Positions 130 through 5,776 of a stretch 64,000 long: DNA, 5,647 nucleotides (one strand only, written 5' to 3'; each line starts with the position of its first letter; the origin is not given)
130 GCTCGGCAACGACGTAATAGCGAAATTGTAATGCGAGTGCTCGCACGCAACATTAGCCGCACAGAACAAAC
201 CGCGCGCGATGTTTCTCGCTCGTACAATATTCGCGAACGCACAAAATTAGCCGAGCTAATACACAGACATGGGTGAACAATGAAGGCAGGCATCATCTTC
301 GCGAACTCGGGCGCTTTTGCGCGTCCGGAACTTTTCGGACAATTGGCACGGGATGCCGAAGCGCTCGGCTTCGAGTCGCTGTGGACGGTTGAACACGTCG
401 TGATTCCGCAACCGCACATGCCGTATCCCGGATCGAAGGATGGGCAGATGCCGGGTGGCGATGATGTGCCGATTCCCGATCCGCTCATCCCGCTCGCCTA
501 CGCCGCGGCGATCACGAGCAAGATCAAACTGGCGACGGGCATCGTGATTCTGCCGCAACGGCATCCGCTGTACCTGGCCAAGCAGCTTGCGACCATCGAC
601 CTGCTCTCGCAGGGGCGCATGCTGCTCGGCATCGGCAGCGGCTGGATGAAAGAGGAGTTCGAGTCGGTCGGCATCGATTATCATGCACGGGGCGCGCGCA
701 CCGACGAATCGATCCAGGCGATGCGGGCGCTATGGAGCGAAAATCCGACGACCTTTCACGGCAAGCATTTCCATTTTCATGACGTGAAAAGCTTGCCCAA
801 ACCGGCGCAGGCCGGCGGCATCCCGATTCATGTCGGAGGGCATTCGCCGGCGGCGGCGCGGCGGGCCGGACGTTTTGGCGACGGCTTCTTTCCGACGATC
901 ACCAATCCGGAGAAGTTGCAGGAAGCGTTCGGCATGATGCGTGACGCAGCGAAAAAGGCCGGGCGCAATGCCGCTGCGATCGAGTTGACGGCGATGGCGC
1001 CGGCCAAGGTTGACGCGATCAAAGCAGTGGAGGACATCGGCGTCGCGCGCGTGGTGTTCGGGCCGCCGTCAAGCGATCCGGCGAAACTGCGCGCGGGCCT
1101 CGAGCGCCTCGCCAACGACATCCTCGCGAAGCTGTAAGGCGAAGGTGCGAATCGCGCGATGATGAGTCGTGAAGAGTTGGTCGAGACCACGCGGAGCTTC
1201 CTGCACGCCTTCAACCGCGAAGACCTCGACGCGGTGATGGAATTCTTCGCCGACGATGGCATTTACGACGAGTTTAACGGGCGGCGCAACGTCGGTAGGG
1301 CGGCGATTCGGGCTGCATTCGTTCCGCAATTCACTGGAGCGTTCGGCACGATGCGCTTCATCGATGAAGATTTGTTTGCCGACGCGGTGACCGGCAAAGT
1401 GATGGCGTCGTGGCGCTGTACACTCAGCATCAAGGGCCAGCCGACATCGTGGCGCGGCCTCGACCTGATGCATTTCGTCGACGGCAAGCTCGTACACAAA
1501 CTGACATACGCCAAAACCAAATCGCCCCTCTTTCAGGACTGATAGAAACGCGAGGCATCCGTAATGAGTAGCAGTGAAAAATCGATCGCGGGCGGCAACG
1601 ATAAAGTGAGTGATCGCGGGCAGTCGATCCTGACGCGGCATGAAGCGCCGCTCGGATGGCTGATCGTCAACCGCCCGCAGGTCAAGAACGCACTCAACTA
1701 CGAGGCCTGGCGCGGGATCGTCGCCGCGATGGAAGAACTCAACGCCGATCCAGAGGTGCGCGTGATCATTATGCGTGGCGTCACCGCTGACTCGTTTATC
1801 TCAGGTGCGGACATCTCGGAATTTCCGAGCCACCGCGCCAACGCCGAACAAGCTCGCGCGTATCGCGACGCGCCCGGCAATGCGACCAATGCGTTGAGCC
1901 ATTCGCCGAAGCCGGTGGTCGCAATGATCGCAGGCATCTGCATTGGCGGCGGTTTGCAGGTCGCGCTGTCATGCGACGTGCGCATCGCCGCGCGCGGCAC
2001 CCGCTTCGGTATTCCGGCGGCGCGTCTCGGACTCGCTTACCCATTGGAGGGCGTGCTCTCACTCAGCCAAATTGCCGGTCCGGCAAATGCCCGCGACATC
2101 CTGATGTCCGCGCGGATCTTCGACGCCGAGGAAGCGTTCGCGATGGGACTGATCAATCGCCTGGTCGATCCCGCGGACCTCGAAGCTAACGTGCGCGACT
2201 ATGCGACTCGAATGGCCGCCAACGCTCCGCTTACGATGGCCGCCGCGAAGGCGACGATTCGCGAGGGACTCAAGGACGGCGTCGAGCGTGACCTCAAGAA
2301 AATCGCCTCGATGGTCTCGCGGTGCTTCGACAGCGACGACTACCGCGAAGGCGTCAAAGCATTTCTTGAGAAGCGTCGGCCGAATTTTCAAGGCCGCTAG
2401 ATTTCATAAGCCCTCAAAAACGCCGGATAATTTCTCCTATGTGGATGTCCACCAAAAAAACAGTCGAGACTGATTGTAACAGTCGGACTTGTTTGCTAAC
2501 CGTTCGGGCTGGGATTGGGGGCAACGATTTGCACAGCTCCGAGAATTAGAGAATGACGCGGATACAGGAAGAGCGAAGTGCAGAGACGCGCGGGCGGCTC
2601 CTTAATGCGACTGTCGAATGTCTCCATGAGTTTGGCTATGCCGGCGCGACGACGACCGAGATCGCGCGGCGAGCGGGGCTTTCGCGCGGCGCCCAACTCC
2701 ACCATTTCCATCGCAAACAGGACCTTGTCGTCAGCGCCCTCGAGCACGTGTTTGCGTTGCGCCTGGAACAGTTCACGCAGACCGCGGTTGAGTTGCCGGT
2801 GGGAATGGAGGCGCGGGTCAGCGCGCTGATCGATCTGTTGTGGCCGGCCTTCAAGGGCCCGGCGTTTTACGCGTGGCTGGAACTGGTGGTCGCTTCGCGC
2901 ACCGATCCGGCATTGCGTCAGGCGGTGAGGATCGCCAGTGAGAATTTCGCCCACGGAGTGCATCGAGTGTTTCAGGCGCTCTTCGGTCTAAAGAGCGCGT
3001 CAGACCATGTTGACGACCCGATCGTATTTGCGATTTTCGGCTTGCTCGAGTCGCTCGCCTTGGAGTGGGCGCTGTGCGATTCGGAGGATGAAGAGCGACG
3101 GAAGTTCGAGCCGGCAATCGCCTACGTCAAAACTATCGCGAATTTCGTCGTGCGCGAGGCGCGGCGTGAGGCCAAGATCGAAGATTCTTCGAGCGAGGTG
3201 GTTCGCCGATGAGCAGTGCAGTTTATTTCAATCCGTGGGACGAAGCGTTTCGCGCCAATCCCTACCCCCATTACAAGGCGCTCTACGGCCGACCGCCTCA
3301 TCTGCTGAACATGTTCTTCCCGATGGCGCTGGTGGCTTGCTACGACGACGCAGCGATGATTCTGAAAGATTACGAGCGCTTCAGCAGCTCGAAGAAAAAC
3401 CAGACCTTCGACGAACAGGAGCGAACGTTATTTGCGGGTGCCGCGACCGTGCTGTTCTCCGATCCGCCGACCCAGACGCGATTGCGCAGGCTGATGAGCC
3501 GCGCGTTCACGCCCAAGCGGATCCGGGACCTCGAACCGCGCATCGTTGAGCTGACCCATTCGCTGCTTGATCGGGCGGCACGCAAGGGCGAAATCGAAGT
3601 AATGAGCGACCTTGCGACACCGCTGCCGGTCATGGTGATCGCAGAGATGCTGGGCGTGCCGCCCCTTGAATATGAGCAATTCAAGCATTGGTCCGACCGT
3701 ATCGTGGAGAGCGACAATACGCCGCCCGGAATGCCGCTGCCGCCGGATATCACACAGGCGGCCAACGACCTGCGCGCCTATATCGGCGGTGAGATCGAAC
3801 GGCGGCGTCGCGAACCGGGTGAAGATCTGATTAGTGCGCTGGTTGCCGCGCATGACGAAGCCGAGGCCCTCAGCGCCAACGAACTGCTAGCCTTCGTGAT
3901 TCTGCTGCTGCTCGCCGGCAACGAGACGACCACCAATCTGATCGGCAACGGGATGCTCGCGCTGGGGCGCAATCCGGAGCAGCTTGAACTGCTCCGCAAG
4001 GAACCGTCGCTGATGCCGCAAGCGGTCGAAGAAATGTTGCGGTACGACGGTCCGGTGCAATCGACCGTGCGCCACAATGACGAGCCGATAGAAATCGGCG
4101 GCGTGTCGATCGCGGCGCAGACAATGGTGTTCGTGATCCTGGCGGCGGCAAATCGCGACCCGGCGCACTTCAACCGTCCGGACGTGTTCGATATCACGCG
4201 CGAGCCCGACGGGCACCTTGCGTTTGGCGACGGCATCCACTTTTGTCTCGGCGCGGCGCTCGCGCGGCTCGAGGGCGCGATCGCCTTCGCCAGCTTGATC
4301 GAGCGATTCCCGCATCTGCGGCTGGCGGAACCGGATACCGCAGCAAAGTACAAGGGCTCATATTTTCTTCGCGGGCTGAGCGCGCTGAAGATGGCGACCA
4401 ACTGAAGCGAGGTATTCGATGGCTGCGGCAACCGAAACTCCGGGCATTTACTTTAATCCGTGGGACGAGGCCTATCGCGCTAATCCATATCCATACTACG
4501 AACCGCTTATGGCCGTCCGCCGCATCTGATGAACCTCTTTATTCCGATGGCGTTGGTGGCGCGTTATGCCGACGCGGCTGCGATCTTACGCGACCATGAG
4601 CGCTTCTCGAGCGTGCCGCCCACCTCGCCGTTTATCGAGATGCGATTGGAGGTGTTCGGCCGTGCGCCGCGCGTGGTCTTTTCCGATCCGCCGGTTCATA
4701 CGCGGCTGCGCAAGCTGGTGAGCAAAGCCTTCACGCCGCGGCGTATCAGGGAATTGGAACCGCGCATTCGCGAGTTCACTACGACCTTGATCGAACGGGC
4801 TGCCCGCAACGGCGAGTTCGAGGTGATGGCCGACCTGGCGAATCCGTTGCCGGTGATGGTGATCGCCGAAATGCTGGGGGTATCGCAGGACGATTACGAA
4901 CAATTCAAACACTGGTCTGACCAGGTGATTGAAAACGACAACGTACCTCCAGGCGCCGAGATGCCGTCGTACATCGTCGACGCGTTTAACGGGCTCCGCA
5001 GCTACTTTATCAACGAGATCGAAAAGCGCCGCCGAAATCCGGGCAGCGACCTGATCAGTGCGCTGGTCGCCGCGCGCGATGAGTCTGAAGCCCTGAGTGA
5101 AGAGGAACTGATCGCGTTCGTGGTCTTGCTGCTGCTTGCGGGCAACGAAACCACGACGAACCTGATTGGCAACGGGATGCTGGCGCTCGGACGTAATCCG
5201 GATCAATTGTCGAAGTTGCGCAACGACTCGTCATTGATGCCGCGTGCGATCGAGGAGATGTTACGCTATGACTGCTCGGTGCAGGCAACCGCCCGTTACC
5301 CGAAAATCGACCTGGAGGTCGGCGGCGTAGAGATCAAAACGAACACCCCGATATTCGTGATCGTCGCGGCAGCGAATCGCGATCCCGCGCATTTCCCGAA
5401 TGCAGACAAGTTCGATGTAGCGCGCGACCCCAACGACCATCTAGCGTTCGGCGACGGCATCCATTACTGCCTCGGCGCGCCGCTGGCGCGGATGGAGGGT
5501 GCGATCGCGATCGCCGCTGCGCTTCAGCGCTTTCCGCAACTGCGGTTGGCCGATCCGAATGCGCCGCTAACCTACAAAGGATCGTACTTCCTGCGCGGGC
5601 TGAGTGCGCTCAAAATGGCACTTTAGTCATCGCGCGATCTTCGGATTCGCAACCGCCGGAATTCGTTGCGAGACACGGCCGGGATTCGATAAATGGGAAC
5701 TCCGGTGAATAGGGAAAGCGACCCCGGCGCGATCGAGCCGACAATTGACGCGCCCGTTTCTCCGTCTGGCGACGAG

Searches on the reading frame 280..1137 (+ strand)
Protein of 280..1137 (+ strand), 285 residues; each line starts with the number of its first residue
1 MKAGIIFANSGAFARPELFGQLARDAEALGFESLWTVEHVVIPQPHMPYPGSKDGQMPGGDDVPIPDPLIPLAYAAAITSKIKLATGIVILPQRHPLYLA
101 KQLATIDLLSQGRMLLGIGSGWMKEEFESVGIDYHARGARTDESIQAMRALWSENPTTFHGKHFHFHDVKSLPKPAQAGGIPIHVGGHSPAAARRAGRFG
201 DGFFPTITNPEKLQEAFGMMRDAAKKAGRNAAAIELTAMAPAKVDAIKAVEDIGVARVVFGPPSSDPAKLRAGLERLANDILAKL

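Call 58: search_protein_families(library=pfam, proteins=[window:280-1137:+], max_evalue=0.00001)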
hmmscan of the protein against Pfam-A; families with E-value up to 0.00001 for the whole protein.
window:280-1137:+ (285 aa): 1 family
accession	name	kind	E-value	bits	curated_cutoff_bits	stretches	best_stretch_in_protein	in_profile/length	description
PF00296.26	Bac_luciferase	-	1e-60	206.2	27.9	1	19-245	25-231/314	Luciferase-like monooxygenase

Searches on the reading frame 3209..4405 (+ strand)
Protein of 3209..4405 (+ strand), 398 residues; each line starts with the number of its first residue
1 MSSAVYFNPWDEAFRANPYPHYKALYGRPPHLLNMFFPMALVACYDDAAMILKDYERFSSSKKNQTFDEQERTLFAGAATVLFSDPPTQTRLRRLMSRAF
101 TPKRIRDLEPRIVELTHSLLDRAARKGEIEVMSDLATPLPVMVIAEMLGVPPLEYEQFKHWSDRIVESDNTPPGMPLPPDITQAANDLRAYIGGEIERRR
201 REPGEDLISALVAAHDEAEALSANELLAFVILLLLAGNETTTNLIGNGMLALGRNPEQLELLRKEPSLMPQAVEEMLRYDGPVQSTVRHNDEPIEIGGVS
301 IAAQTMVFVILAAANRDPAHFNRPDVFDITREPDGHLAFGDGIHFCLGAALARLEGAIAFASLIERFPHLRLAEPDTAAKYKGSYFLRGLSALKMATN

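Call 31: search_protein_families(library=ncbifam, proteins=[window:3209-4405:+], max_evalue=0.00001)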
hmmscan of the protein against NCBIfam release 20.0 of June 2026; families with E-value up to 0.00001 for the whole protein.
window:3209-4405:+ (398 aa): 9 families
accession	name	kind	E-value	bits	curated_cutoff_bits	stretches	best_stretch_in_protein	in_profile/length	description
NF041177.1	Cyp119_Thmprot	equivalog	7.7e-64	215.8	680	1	42-373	23-346/368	cytochrome P450 Cyp119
TIGR04538.1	P450_cycloAA_1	subfamily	3.5e-54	184.2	500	1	10-395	3-392/395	cytochrome P450, cyclodipeptide synthase-associated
NF045816.1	PentlenlactSyn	equivalog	4.9e-54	183.5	700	1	41-389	40-388/396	pentalenolactone synthase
TIGR04515.1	P450_rel_GT_act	subfamily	1.7e-47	162.6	343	1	48-375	62-367/386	P450-derived glycosyltransferase activator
TIGR04458.1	CYP450_TxtE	equivalog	1.2e-41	142.7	500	1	13-374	8-382/403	4-nitrotryptophan synthase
NF041802.1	P450_SolI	exception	9.6e-38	129.7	850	1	82-395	110-420/424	solanimycin biosynthesis cytochrome P450 SolI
NF050147.1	aminopyruv_ApyO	equivalog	3.6e-14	52.2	525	1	50-367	49-393/444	RiPP biosynthesis cytochrome P450 ApyO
NF051859.1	AlbFlvMonOxTrpSyn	equivalog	1.4e-09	37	700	0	183-268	214-302/457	bifunctional albaflavenone monooxygenase/terpene synthase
NF045812.1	PentlenOxigase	equivalog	5.9e-08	32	800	0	267-376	300-416/444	pentalenene oxygenase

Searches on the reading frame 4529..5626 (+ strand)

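Call 31: search_protein_families(library=ncbifam, proteins=[window:4529-5626:+], max_evalue=0.00001)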
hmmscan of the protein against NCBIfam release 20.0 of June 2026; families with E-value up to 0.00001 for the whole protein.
window:4529-5626:+ (365 aa): 9 families
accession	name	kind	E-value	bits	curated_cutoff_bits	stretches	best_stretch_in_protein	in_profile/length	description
NF041177.1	Cyp119_Thmprot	equivalog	4.1e-65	220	680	1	12-337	25-342/368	cytochrome P450 Cyp119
NF045816.1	PentlenlactSyn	equivalog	5.6e-59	199.8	700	1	9-359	40-390/396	pentalenolactone synthase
TIGR04538.1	P450_cycloAA_1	subfamily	1.5e-51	175.5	500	1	10-353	35-383/395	cytochrome P450, cyclodipeptide synthase-associated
TIGR04515.1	P450_rel_GT_act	subfamily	4.1e-44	151.5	343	1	10-343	56-367/386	P450-derived glycosyltransferase activator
NF041802.1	P450_SolI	exception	1.6e-40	138.9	850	1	50-363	110-420/424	solanimycin biosynthesis cytochrome P450 SolI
TIGR04458.1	CYP450_TxtE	equivalog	2.4e-39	135.1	500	1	49-343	84-383/403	4-nitrotryptophan synthase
NF050147.1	aminopyruv_ApyO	equivalog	2.8e-16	59.2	525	1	18-335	49-393/444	RiPP biosynthesis cytochrome P450 ApyO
NF051859.1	AlbFlvMonOxTrpSyn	equivalog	1.3e-10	40.4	700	0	166-299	229-382/457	bifunctional albaflavenone monooxygenase/terpene synthase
NF045812.1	PentlenOxigase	equivalog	1.6e-10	40.4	800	1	168-335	215-409/444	pentalenene oxygenase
